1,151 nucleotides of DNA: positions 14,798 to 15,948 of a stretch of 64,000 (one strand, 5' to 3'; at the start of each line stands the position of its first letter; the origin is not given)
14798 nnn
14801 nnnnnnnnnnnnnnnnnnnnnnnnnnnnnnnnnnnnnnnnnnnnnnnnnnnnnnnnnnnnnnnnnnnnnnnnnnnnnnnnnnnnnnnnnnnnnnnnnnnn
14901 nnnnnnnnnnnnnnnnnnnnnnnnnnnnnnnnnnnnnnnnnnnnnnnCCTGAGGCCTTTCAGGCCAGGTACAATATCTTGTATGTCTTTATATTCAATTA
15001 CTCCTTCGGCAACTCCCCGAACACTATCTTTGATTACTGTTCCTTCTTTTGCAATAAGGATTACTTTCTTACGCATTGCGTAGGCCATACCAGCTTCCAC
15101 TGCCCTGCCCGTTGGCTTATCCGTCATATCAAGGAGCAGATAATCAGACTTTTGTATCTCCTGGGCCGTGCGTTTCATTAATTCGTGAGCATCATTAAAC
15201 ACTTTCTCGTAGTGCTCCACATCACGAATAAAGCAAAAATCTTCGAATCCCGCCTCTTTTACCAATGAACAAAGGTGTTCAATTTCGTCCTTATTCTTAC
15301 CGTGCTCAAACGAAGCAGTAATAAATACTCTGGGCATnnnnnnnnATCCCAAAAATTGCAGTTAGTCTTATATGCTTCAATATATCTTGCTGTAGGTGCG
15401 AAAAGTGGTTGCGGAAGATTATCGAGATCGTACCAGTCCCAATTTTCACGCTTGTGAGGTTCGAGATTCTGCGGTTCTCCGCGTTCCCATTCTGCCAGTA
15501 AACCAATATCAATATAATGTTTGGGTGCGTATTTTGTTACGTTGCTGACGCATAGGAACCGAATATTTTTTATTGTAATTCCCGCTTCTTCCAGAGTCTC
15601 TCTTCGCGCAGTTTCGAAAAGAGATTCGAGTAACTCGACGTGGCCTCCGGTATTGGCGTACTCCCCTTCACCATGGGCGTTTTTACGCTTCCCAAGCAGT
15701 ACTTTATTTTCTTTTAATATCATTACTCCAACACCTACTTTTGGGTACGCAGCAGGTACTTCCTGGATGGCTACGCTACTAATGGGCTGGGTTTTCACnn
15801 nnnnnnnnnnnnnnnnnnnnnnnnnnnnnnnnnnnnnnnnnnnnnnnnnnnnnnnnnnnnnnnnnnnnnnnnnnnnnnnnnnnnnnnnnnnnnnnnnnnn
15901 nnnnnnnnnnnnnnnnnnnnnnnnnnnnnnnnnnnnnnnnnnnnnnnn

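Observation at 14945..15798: Diverged duplication of a Nudix plus NDT/DNPH1-like two-gene cassette (copy A; copy B lies at 22498-23359)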

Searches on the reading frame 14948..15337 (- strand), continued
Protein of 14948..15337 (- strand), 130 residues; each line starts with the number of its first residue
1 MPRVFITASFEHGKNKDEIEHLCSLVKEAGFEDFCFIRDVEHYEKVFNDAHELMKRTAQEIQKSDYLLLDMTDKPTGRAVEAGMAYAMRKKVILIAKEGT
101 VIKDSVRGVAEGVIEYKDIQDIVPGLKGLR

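Call 49: search_protein_families(library=pfam, max_evalue=0.001, proteins=[P0126, P0129, P0151, P0154, P0158, P0163, P0168, P0171, P0174, P0212])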
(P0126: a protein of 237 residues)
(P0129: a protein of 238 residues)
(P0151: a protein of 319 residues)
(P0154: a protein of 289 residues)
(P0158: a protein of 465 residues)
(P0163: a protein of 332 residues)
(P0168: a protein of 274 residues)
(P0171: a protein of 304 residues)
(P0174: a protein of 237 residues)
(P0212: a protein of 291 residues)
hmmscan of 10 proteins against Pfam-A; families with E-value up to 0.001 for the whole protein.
P0126 (237 aa): 1 family
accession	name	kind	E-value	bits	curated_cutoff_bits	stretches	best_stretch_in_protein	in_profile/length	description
PF05014.21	Nuc_deoxyrib_tr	-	2.6e-06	28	28.8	1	13-98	12-99/117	Nucleoside 2-deoxyribosyltransferase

P0129 (238 aa): 1 family
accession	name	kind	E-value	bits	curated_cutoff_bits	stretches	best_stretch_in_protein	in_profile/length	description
PF05014.21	Nuc_deoxyrib_tr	-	4.1e-06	27.3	28.8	1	11-101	12-101/117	Nucleoside 2-deoxyribosyltransferase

P0151 (319 aa): 1 family
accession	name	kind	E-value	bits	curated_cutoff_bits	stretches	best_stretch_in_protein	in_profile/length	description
PF05014.21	Nuc_deoxyrib_tr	-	2.3e-05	24.9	28.8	1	6-103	1-101/117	Nucleoside 2-deoxyribosyltransferase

P0154 (289 aa): 1 family
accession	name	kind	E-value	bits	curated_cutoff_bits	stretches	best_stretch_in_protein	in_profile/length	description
PF05014.21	Nuc_deoxyrib_tr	-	5.4e-07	30.2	28.8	1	161-245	12-99/117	Nucleoside 2-deoxyribosyltransferase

P0158 (465 aa): 2 families
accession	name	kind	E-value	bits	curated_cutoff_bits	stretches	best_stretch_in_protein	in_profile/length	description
PF02861.25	Clp_N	-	1.3e-41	141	20.7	4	15-66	1-53/53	Clp amino terminal domain, pathogenicity island component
PF05014.21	Nuc_deoxyrib_tr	-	6e-05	23.6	28.8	1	385-434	50-101/117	Nucleoside 2-deoxyribosyltransferase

P0163 (332 aa): 6 families
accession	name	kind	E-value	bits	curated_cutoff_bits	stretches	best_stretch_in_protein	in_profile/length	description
PF13649.12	Methyltransf_25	-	1.3e-18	67.9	27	1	174-265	1-97/97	Methyltransferase domain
PF13489.12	Methyltransf_23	-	4.7e-16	59.4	27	1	154-311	6-161/164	Methyltransferase domain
PF08241.18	Methyltransf_11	-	1.4e-15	58.1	21.2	1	175-268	1-94/95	Methyltransferase domain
PF08242.18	Methyltransf_12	-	4.8e-09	37.3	30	1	175-267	1-98/98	Methyltransferase domain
PF13847.12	Methyltransf_31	-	1.1e-06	28.9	27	1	171-273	4-113/145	Methyltransferase domain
PF02353.26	CMAS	-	0.00035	20.4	27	1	167-271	59-166/273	Mycolic acid cyclopropane synthetase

P0168 (274 aa): 3 families
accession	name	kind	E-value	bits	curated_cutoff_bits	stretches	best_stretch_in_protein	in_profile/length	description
PF13508.13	Acetyltransf_7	-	9.1e-05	23.2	27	0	40-144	3-83/84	Acetyltransferase (GNAT) domain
PF05014.21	Nuc_deoxyrib_tr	-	0.00021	21.8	28.8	1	150-244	2-99/117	Nucleoside 2-deoxyribosyltransferase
PF00583.31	Acetyltransf_1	-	0.00052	20.7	20.7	0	34-89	24-84/116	Acetyltransferase (GNAT) family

P0171 (304 aa): 2 families
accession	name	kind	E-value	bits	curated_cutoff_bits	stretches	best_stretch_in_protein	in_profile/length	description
PF02861.25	Clp_N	-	1.5e-18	67.1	20.7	1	17-68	1-53/53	Clp amino terminal domain, pathogenicity island component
PF05014.21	Nuc_deoxyrib_tr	-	2e-06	28.4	28.8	1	226-272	54-102/117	Nucleoside 2-deoxyribosyltransferase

P0174 (237 aa): 0 families

P0212 (291 aa): 4 families
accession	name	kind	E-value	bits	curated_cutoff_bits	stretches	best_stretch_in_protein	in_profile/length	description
PF12867.12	DinB_2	-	9.3e-10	39.5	24.8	1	148-269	7-127/128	DinB superfamily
PF04978.18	MST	-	2.4e-07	31.7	27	1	147-272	10-142/149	Mycothiol-S-transferase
PF05014.21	Nuc_deoxyrib_tr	-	5e-06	27.1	28.8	1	4-98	2-99/117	Nucleoside 2-deoxyribosyltransferase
PF07609.16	DUF1572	-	0.00029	21.1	23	1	154-266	25-138/163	Protein of unknown function (DUF1572)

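Call 50: search_protein_families(library=pfam, max_evalue=0.001, proteins=[P0214, P0217, P0236, P0269, P0266, P0138, P0156, P0184, P0189, P0140])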
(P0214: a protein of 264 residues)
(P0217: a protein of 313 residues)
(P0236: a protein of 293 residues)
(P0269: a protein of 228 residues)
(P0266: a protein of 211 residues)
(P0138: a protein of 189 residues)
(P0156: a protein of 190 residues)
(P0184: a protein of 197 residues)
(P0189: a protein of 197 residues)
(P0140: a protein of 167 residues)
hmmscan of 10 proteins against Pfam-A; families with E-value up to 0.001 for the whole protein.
P0214 (264 aa): 3 families
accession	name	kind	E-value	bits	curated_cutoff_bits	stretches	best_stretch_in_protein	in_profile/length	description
PF00293.34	NUDIX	-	3.7e-15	56.6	21.1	1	135-244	4-124/134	NUDIX domain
PF14815.12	NUDIX_4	-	2.6e-08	34.1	35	1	138-241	2-101/113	NUDIX domain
PF05014.21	Nuc_deoxyrib_tr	-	2.1e-07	31.5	28.8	1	4-103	2-103/117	Nucleoside 2-deoxyribosyltransferase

P0217 (313 aa): 3 families
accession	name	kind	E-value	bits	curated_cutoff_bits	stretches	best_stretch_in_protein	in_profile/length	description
PF00072.30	Response_reg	-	1.3e-17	64.3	30.2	1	8-107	1-97/111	Response regulator receiver domain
PF02310.24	B12-binding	-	4.2e-05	23.8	32.1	0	23-84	22-85/121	B12 binding domain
PF05014.21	Nuc_deoxyrib_tr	-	9.7e-05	22.9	28.8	1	179-276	1-102/117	Nucleoside 2-deoxyribosyltransferase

P0236 (293 aa): 2 families
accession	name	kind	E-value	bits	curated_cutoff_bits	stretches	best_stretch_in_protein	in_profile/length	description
PF14196.11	ATC_hydrolase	-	2.2e-14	54.9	28.1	1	149-286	8-145/145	L-2-amino-thiazoline-4-carboxylic acid hydrolase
PF05014.21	Nuc_deoxyrib_tr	-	1.5e-06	28.8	28.8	1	18-99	16-100/117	Nucleoside 2-deoxyribosyltransferase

P0269 (228 aa): 1 family
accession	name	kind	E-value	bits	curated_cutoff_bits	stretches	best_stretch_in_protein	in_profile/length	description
PF05014.21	Nuc_deoxyrib_tr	-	0.00065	20.3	28.8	1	142-194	48-102/117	Nucleoside 2-deoxyribosyltransferase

P0266 (211 aa): 1 family
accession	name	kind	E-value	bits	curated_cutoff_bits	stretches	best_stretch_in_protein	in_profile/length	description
PF05014.21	Nuc_deoxyrib_tr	-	2.1e-07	31.5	28.8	1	96-176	21-103/117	Nucleoside 2-deoxyribosyltransferase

P0138 (189 aa): 0 families

P0156 (190 aa): 1 family
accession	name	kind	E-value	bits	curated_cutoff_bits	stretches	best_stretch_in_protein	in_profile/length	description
PF05014.21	Nuc_deoxyrib_tr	-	2.8e-05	24.6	28.8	1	13-98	11-99/117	Nucleoside 2-deoxyribosyltransferase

P0184 (197 aa): 1 family
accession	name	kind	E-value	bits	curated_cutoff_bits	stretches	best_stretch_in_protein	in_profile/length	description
PF05014.21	Nuc_deoxyrib_tr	-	1.6e-06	28.7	28.8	1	64-155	2-96/117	Nucleoside 2-deoxyribosyltransferase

P0189 (197 aa): 1 family
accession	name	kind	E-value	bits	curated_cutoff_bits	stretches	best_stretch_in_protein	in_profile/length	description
PF05014.21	Nuc_deoxyrib_tr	-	0.00081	20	28.8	0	83-166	15-101/117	Nucleoside 2-deoxyribosyltransferase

P0140 (167 aa): 1 family
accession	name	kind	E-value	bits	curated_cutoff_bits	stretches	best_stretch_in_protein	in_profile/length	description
PF05014.21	Nuc_deoxyrib_tr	-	2.8e-06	27.9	28.8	1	89-138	50-101/117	Nucleoside 2-deoxyribosyltransferase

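Call 66: find_encoding_contigs(protein=P0004, flank=3000, max_places=2)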
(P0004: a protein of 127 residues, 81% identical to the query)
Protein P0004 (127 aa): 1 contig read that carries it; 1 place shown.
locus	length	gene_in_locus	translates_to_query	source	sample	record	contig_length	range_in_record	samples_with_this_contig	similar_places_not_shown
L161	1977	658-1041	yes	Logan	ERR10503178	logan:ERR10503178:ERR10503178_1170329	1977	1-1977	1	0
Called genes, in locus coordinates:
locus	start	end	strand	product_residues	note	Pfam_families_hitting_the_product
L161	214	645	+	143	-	PF00293:NUDIX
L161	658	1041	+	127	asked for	-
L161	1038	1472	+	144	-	-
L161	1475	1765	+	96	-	-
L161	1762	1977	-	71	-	?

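Call 67: find_encoding_contigs(protein=P0007, flank=3000, max_places=2)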
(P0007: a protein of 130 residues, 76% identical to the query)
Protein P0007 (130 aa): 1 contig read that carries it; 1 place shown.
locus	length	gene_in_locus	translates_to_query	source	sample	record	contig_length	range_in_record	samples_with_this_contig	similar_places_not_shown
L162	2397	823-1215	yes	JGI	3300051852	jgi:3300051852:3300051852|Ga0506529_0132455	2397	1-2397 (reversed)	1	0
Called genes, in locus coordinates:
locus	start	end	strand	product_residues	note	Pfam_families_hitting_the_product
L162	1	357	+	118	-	?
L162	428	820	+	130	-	-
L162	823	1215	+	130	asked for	PF05014:Nuc_deoxyrib_tr (weak)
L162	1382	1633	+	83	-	-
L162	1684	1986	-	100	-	-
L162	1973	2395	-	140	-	?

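Call 68: find_encoding_contigs(protein=P0011, flank=3000, max_places=2)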
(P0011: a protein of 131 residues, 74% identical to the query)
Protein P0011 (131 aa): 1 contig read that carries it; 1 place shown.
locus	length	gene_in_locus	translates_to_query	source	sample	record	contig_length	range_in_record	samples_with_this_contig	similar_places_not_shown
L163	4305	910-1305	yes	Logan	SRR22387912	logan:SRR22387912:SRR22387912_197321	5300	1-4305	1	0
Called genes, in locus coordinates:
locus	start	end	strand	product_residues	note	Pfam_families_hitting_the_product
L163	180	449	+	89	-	-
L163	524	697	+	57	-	-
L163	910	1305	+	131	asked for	PF05014:Nuc_deoxyrib_tr (weak)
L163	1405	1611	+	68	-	-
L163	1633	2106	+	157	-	-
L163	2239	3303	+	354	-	PF01370:Epimerase (weak)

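Call 69: find_encoding_contigs(protein=P0008, flank=3000, max_places=2)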
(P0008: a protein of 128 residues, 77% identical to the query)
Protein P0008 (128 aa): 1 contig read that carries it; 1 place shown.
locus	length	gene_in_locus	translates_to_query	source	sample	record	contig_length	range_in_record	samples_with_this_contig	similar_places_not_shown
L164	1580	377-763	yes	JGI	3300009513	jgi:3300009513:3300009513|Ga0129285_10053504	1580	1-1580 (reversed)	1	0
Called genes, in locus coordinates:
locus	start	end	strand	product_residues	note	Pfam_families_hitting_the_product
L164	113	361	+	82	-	-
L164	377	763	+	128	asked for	PF05014:Nuc_deoxyrib_tr (weak)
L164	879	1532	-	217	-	PF01797:Y1_Tnp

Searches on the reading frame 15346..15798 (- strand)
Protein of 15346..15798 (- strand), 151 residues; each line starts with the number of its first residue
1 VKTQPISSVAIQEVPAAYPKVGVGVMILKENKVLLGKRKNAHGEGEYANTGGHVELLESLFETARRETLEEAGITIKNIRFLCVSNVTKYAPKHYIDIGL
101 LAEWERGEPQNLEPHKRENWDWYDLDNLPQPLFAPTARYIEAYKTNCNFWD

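Call 6: search_protein_families(library=pfam, max_evalue=1, proteins=[window:15346-15798:-])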
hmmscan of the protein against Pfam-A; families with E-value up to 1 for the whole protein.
seq(151 aa): 1 family
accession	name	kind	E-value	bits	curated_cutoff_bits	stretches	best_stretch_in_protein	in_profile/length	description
PF00293.34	NUDIX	-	2.7e-17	63.5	21.1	1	20-138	3-128/134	NUDIX domain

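Call 16: search_solved_structures(query=window:15346-15798:-, max_evalue=0.001, show_alignments=2)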
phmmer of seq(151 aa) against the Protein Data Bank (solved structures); distinct sequences matched with E-value up to 0.001: 46.
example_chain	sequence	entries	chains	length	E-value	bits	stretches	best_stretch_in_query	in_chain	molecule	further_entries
4kyx_A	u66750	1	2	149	8.7e-33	116.6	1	18-142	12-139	ADP-ribose pyrophosphatase MutT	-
5gp0_E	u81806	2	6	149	2.8e-29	105.2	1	16-138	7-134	Nudix hydrolase 1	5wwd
6dby_A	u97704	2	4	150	2.9e-29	105.1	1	16-138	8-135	Nudix hydrolase 1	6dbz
6fl4_A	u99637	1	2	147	3.1e-29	105.1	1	17-138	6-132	Nudix hydrolase 1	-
5wy6_E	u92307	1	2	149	1.9e-28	102.5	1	16-138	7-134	Nudix hydrolase 1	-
6ypb_A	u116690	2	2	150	3.5e-21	78.9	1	12-139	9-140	Geranyl diphosphate phosphohydrolase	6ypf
5bon_A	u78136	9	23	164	8.5e-20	74.4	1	17-130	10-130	Probable 8-oxo-dGTP diphosphatase NUDT15 | Nucleotide triphosphate diphosphatase NUDT15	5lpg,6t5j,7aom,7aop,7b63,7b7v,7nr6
7b66_A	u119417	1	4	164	8.6e-20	74.4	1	17-129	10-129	Nucleotide triphosphate diphosphatase NUDT15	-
7b65_A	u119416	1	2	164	8.7e-20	74.4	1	17-130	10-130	Nucleotide triphosphate diphosphatase NUDT15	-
7b64_A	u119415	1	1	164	1.1e-19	74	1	17-130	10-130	Nucleotide triphosphate diphosphatase NUDT15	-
7b67_A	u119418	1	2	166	2.9e-19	72.7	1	21-130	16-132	Nucleotide triphosphate diphosphatase NUDT15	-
4dyw_A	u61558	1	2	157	1.2e-17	67.4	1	17-137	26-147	MutT/NUDIX family protein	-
5otn_A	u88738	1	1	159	1e-09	41.6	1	25-130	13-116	Nudix (Nucleoside diphosphate linked moiety X)-type motif 1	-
5hzx_A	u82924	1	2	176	1.3e-09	41.3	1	24-130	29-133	Nudix (Nucleoside diphosphate linked moiety X)-type motif 1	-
5iw4_A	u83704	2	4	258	2.4e-08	37.2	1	18-133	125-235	NADH pyrophosphatase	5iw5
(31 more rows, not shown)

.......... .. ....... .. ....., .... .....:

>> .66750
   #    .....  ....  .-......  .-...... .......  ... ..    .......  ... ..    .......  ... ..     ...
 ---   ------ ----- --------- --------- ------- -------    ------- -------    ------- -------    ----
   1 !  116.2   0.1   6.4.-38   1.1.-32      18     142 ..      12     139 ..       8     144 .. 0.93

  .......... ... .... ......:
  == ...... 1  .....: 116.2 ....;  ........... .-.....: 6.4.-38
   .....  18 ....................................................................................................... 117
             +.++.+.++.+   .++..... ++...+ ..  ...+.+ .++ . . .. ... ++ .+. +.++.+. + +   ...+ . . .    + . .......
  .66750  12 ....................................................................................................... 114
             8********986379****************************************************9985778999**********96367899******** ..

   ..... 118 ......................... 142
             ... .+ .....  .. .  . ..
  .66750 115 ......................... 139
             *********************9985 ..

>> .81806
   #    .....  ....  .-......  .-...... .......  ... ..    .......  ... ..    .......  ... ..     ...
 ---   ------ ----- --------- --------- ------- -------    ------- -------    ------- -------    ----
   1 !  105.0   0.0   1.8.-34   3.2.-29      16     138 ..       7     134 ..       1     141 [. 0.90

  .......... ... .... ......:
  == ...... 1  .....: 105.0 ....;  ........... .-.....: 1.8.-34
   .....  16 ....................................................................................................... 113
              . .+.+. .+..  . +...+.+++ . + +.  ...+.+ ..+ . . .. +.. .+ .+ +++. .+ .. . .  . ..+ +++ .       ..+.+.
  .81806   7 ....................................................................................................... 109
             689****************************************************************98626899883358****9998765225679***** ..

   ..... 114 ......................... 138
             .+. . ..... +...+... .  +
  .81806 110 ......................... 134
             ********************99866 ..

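Call 17: search_protein_families(library=ncbifam, max_evalue=0.1, proteins=[window:15346-15798:-])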
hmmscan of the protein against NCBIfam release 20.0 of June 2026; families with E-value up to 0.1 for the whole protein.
seq(151 aa): 25 families
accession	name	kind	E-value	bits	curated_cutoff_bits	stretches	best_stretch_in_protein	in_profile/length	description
NF001299.0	PRK00241.1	equivalog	1.9e-12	47.2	158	1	16-130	129-240/263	NAD(+) diphosphatase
NF006530.0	PRK08999.1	equivalog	3.7e-07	29.5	245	1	20-133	7-117/315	Nudix family hydrolase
NF008044.0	PRK10776.1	equivalog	1.7e-05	24.7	148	1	20-136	5-118/130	8-oxo-dGTP diphosphatase MutT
NF041652.1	Nud_hyd_Dein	equivalog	4.2e-05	23.8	200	1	22-84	15-82/152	Nudix hydrolase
NF003791.0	PRK05379.2-3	equivalog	4.5e-05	22.8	409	1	16-76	198-258/340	bifunctional nicotinamide-nucleotide adenylyltransferase/Nudix hydroxylase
TIGR00586.1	mutt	equivalog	4.6e-05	23.4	97.9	1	20-128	6-111/129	8-oxo-dGTP diphosphatase MutT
NF001938.0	PRK00714.1-5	equivalog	0.00028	20.3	116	1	20-78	13-78/172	RNA pyrophosphohydrolase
NF008736.0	PRK11762.1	equivalog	0.00048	19.7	169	1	25-88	53-117/186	ADP compounds hydrolase NudE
TIGR02705.1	nudix_YtkD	equivalog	0.00059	19.4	154.4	1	47-89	47-89/156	RNA deprotection pyrophosphohydrolase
NF006961.0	PRK09438.1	equivalog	0.00078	18.9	103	1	25-79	14-68/151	dihydroneopterin triphosphate diphosphatase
TIGR00052.1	TIGR00052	subfamily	0.0008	19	79.55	1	38-81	72-116/188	nudix-type nucleoside diphosphatase, YffH/AdpP family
NF003788.0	PRK05379.1-5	equivalog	0.0012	18.2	354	1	13-76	206-269/351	bifunctional nicotinamide-nucleotide adenylyltransferase/Nudix hydroxylase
NF003786.0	PRK05379.1-2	equivalog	0.0014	17.9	397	1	16-76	214-274/354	bifunctional nicotinamide-nucleotide adenylyltransferase/Nudix hydroxylase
NF007834.0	PRK10546.1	equivalog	0.0016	18.2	156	1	23-85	7-70/135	pyrimidine (deoxy)nucleoside triphosphate diphosphatase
NF003787.0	PRK05379.1-4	equivalog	0.0034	16.4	449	1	17-76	203-264/346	bifunctional nicotinamide-nucleotide adenylyltransferase/Nudix hydroxylase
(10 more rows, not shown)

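Call 35: search_protein_families(library=padloc, max_evalue=0.01, proteins=[window:15346-15798:-])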
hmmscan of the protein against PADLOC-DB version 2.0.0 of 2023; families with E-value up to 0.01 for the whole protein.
seq(151 aa): 1 family
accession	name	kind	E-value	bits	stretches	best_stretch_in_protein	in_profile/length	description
PDLC04899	PDC-S07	-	2.7e-08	31.5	1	23-136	10-120/135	-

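Call 46: find_related_loci(query=window:15346-15798:-, collection=metagenome_contigs, flank=3000)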
Query seq(151 aa) (151 aa) in metagenome_contigs; peptide patterns used: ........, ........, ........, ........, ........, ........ (x = any residue, [..] = any of these).
600 stretches matched a pattern (row limit reached: there are more); 174 encode a relative of the query (tblastn E <= 1e-3); the best 80 are kept; 80 distinct loci.
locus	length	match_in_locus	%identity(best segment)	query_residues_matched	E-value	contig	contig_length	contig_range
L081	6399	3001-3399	68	19-151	3e-62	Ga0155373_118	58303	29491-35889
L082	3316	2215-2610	66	20-151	3e-59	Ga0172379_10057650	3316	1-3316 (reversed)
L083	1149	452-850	65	19-151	6e-61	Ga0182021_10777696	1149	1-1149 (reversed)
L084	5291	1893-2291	63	19-151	1e-55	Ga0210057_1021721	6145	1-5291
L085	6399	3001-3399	62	19-151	9e-55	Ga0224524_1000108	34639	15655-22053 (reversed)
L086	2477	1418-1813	61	20-151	8e-55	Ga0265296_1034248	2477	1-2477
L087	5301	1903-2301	59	19-151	5e-53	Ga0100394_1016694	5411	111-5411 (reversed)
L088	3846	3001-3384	63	19-146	4e-53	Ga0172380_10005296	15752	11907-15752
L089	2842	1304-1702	59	19-151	5e-53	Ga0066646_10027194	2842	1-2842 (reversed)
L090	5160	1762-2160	58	19-151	4e-53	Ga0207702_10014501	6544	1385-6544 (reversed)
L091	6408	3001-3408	60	16-151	2e-51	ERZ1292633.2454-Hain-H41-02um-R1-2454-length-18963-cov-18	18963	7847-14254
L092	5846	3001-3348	66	18-133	1e-50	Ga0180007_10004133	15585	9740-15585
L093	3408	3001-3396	58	20-151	8e-51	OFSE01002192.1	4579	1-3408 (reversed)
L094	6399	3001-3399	58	19-151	2e-50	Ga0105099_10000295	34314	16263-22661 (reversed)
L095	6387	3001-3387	59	23-151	2e-48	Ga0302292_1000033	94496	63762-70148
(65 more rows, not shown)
